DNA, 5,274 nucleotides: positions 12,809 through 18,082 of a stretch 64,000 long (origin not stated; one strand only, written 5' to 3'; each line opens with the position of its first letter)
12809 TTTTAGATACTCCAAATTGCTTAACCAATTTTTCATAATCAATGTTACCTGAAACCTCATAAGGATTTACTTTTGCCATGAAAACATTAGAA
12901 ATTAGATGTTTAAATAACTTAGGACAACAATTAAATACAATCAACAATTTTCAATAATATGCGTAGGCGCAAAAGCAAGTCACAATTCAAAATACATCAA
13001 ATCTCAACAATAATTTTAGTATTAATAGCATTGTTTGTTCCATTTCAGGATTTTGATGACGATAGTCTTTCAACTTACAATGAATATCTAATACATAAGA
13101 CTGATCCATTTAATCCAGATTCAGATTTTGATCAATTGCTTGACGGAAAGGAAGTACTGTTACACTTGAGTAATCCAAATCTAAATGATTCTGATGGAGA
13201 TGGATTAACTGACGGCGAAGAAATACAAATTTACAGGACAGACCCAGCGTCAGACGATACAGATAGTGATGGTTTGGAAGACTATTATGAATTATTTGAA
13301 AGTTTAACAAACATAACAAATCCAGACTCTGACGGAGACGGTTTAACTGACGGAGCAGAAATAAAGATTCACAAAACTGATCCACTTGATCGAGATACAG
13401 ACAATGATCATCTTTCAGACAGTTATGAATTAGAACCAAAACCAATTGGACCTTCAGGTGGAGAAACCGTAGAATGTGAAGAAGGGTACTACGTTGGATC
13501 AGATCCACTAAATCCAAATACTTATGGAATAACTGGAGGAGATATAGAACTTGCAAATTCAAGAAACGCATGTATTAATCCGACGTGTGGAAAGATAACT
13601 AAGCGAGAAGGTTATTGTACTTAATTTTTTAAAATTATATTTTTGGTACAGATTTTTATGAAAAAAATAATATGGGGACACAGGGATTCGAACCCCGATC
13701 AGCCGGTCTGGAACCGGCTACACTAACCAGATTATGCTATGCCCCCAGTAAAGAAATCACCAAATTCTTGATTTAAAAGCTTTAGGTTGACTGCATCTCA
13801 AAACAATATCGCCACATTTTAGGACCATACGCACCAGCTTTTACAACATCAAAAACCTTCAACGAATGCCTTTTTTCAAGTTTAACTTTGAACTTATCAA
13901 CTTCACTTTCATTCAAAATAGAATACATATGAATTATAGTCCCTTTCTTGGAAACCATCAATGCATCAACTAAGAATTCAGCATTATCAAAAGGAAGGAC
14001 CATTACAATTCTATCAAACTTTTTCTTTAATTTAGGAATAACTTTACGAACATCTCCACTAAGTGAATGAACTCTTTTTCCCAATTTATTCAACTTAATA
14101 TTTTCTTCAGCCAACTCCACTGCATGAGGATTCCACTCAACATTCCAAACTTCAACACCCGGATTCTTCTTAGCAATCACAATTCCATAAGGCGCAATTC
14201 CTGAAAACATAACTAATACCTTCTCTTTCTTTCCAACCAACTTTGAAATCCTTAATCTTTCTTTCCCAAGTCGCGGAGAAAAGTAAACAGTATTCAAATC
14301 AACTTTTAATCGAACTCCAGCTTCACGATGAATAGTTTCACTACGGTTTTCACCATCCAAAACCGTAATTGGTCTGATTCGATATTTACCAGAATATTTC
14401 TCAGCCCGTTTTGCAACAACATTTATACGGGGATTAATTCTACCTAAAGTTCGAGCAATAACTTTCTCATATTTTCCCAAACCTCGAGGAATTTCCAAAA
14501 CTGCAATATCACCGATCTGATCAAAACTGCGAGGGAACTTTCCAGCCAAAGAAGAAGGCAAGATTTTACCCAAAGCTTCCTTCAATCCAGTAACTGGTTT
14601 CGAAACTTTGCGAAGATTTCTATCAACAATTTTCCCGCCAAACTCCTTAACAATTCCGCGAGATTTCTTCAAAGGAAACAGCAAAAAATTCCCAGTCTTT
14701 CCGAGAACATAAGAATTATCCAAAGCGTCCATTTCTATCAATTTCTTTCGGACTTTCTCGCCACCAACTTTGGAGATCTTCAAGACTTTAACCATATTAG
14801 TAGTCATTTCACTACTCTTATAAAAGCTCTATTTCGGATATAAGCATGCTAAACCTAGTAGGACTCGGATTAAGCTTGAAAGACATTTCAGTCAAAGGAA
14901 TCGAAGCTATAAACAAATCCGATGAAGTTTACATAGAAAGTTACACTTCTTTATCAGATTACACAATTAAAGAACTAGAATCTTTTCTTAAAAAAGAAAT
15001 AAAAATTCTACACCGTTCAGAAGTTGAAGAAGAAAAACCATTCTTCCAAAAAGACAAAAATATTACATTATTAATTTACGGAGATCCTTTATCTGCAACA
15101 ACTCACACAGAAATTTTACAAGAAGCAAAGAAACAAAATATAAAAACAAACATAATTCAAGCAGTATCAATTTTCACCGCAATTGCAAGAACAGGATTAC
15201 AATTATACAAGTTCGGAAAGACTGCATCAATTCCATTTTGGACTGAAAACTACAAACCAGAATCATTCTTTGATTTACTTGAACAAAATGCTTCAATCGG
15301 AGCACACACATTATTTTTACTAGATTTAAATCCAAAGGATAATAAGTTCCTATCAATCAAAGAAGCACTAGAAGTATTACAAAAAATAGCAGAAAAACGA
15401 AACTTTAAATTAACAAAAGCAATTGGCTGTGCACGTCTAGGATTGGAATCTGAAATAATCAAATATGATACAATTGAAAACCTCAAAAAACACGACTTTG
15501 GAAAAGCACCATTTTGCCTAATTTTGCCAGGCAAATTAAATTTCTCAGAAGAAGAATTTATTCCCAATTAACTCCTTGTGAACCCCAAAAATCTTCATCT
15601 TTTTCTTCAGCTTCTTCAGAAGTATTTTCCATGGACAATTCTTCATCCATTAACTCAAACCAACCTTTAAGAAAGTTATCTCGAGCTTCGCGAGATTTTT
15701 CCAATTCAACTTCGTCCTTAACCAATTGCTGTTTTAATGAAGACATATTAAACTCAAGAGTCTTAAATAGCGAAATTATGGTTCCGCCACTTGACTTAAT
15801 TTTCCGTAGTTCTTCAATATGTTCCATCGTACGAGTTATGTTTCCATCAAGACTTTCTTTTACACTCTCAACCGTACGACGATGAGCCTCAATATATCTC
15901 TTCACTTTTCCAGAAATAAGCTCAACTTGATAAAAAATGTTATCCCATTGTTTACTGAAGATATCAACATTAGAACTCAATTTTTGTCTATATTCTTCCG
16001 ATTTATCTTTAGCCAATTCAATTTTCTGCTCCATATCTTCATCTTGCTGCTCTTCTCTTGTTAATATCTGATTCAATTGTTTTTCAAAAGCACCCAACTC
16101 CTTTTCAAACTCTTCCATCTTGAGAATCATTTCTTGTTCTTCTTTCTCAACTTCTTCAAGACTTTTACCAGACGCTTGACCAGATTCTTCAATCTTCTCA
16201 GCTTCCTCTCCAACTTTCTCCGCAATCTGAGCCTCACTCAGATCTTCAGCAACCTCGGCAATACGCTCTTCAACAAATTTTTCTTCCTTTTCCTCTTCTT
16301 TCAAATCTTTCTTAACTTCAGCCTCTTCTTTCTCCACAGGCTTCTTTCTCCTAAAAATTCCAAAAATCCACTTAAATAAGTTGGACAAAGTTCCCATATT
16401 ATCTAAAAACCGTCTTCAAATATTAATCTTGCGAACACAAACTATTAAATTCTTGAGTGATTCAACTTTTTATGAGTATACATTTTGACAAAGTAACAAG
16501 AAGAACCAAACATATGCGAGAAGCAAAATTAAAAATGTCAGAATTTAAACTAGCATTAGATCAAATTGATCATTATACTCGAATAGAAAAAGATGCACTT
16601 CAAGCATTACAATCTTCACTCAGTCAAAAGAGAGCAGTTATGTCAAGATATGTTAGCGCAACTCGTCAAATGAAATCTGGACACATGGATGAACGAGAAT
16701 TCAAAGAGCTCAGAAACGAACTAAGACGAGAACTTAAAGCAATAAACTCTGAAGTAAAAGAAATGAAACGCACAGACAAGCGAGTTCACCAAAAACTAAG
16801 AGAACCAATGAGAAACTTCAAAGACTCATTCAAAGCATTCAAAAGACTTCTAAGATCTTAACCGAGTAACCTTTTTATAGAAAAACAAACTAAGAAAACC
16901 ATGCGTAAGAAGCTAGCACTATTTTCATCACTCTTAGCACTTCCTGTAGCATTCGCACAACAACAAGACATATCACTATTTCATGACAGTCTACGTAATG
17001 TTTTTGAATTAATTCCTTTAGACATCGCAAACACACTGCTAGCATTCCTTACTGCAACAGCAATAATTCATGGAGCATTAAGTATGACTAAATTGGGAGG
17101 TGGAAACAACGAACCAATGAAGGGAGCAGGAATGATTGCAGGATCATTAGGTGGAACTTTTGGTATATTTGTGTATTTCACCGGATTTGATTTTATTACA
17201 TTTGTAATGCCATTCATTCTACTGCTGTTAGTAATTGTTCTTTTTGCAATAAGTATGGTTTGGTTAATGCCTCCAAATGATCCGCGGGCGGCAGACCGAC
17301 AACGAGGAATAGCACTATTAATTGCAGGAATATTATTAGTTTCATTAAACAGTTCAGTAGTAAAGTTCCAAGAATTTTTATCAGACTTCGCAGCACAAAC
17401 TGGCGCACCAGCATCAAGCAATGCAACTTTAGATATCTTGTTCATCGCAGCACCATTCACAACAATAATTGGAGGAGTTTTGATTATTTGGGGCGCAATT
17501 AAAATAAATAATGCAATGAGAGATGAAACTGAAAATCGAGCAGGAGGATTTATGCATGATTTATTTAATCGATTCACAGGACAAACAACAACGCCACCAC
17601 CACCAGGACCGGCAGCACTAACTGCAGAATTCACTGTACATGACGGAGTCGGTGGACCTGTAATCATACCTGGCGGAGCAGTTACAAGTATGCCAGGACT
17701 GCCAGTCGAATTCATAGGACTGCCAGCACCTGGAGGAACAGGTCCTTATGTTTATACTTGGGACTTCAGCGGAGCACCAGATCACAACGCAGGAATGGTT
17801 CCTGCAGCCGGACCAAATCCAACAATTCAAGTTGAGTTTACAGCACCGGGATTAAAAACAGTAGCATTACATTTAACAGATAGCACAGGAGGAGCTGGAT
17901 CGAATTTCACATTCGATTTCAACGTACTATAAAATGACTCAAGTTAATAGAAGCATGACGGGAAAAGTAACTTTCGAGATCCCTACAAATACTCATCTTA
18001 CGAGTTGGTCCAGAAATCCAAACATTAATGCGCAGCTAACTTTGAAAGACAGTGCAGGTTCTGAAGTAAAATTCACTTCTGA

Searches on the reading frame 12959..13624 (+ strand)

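Call 65: search_protein_families(library=pfam, proteins=[window:12959-13624:+], max_evalue=0.001)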
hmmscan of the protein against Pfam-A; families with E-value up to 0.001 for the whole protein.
window:12959-13624:+ (221 aa): 1 family
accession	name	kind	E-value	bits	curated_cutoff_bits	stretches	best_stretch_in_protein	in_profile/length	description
PF18884.5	TSP3_bac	-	2.5e-19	69.2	25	2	123-144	1-21/22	Bacterial TSP3 repeat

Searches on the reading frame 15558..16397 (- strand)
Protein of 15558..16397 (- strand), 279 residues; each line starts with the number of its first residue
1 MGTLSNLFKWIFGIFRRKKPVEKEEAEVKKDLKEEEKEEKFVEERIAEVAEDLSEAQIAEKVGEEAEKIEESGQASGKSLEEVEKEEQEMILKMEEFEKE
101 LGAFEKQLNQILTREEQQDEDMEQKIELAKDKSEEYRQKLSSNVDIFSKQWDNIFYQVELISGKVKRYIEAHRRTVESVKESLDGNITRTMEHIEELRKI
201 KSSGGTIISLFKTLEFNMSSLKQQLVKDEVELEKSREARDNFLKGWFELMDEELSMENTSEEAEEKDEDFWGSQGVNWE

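Call 4: search_protein_families(library=pfam, proteins=[window:15558-16397:-], max_evalue=1)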
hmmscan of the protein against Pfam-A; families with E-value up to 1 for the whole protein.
window:15558-16397:- (279 aa): 6 families
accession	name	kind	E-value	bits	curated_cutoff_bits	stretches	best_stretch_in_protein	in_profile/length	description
PF10157.14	BORCS6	-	0.0041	17.7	35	1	136-207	15-83/101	BLOC-1-related complex sub-unit 6 C-terminal helix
PF20426.4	NBCH_WD40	-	0.062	12.6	50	1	138-190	89-141/350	Neurobeachin beta propeller domain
PF24393.1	Pepco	-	0.34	11.9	27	1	66-128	12-76/112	Pepco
PF10360.14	DUF2433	-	0.37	11.3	27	1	131-185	12-67/124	Protein of unknown function (DUF2433)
PF20667.3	Sec10_N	-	0.55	10.8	27.4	1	191-244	38-91/118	Exocyst complex component Sec10, N-terminal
PF12732.12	YtxH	-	0.63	11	37.5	1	128-183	18-70/71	YtxH-like protein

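Call 10: search_solved_structures(query=window:15558-16397:-, max_evalue=10)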
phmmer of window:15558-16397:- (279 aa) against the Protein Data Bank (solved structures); distinct sequences matched with E-value up to 10: 6.
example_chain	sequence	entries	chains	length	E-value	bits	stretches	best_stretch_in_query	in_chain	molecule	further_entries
8vc8_A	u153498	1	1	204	0.0062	19.5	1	39-122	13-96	HEM_3.C9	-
7zr2_A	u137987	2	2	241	0.0092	18.9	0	61-119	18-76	Spike protein S2',Chimeric protein mimic of SARS-CoV-2 Spike HR1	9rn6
7wxz_A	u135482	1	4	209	0.08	15.8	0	57-118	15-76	Spike protein S2'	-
4kht_A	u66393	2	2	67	0.17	14.7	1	78-120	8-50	Gp41 helix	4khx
9hz8_A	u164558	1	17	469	1.1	12.1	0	76-132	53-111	Major capsid protein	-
7vm0_A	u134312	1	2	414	3.1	10.6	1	26-90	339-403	Glycosyl transferase family 1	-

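Call 27: search_protein_families(library=ncbifam, proteins=[window:15558-16397:-], max_evalue=0.1)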
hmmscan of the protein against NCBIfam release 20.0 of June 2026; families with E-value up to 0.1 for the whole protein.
window:15558-16397:- (279 aa): 2 families
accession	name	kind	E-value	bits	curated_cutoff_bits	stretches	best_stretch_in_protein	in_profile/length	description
TIGR02168.1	SMC_prok_B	equivalog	0.00026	18.9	567.35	1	21-266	670-918/1181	chromosome segregation protein SMC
TIGR02483.1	PFK_mixed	subfamily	0.063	12.3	430.55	1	160-230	17-90/325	phosphofructokinase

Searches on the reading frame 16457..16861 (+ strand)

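Call 4: search_protein_families(library=pfam, proteins=[window:16457-16861:+], max_evalue=1)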
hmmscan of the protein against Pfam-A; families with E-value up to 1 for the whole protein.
window:16457-16861:+ (134 aa): 18 families
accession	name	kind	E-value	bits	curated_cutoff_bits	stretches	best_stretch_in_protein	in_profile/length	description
PF09177.16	STX6_10_61_N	-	0.00011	23.1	29.4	1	49-112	8-69/99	Syntaxin 6/10/61, N-terminal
PF18660.6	Tsi6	-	0.0051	17.3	26.9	1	33-98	19-79/83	Tsi6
PF11130.14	TraC_F_IV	-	0.02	14.4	28.1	1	52-107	112-161/375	TraC protein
PF01142.23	TruD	-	0.02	14.2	27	1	3-61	194-253/412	tRNA pseudouridine synthase D (TruD)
PF14932.11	HAUS-augmin3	-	0.031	14.2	29.4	1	12-104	70-160/260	HAUS augmin-like complex subunit 3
PF16043.11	DUF4795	-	0.032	14.1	34.8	1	30-108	79-157/208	Domain of unknown function (DUF4795)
PF12725.13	DUF3810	-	0.048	13.5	28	1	69-129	91-148/311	Protein of unknown function (DUF3810)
PF18822.6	CdvA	-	0.062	13.8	30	1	33-116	30-113/123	CdvA-like coiled-coil domain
PF02403.27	Seryl_tRNA_N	-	0.068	13.9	28.2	1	69-131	28-89/108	Seryl-tRNA synthetase N-terminal domain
PF12059.13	DUF3540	-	0.088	13.1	27.9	1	52-121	86-155/199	Protein of unknown function (DUF3540)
PF12462.13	Helicase_IV_N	-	0.1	13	24.5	1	37-114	86-158/163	DNA helicase IV / RNA helicase N terminal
PF08336.16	P4Ha_N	-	0.21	11.9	25.3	1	81-131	18-68/135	Prolyl 4-Hydroxylase alpha-subunit, N-terminal region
PF05120.17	GvpG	-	0.26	11.9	30.6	1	59-94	31-66/67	Gas vesicle protein G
PF01544.23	CorA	-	0.3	10.8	27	1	27-105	141-217/292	CorA-like Mg2+ transporter protein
PF05478.16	Prominin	-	0.58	8.6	34.3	1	7-121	557-671/799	Prominin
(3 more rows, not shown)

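Call 27: search_protein_families(library=ncbifam, proteins=[window:16472-16861:+], max_evalue=0.1)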
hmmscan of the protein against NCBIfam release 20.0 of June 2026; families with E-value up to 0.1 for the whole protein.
window:16472-16861:+ (129 aa): 6 families
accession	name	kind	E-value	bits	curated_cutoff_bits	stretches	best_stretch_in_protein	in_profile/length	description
NF008070.2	PRK10807.1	equivalog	0.0025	16.6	525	1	40-128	431-517/542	intermembrane transport protein PqiB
NF045971.1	conju_CD1110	equivalog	0.0084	14.4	325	1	13-122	69-179/752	VirB4-like conjugal transfer ATPase, CD1110 family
NF033632.1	SLATT_4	domain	0.012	15.4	55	1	55-111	95-148/154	SLATT domain-containing protein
TIGR00962.1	atpA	equivalog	0.012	14.4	484.45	1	30-120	409-501/503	F0F1 ATP synthase subunit alpha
NF041813.1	Avs2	equivalog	0.042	11.7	1000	1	4-118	21-136/1317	AVAST type 2 anti-phage system protein Avs2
NF041416.1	halo_CC_star_2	equivalog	0.067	13.7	140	1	21-109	5-89/113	halo-CC-star protein HcsL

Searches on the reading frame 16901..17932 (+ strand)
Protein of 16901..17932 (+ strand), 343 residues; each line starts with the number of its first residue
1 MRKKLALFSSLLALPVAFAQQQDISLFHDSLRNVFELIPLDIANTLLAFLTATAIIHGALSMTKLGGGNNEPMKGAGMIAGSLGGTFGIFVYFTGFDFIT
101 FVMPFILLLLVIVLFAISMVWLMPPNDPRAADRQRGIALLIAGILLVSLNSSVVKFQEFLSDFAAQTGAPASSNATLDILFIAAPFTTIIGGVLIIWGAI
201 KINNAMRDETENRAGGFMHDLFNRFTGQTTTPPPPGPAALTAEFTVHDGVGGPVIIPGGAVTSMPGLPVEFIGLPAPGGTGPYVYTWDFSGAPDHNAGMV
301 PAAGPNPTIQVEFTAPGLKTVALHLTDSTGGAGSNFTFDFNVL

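Call 4: search_protein_families(library=pfam, proteins=[window:16901-17932:+], max_evalue=1)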
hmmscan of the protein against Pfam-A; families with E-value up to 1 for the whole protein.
window:16901-17932:+ (343 aa): 4 families
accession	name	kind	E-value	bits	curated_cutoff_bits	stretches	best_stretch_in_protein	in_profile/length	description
PF18911.6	PKD_4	-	0.011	16.3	27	1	258-340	9-83/85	PKD domain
PF00801.26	PKD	-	0.014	15.8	23.5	1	265-337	13-77/80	PKD domain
PF13573.12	SprB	-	0.14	12.3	28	1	278-288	23-33/37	SprB repeat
PF19779.4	DUF6264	-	0.2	12.3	31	1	125-200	65-142/183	Family of unknown function (DUF6264)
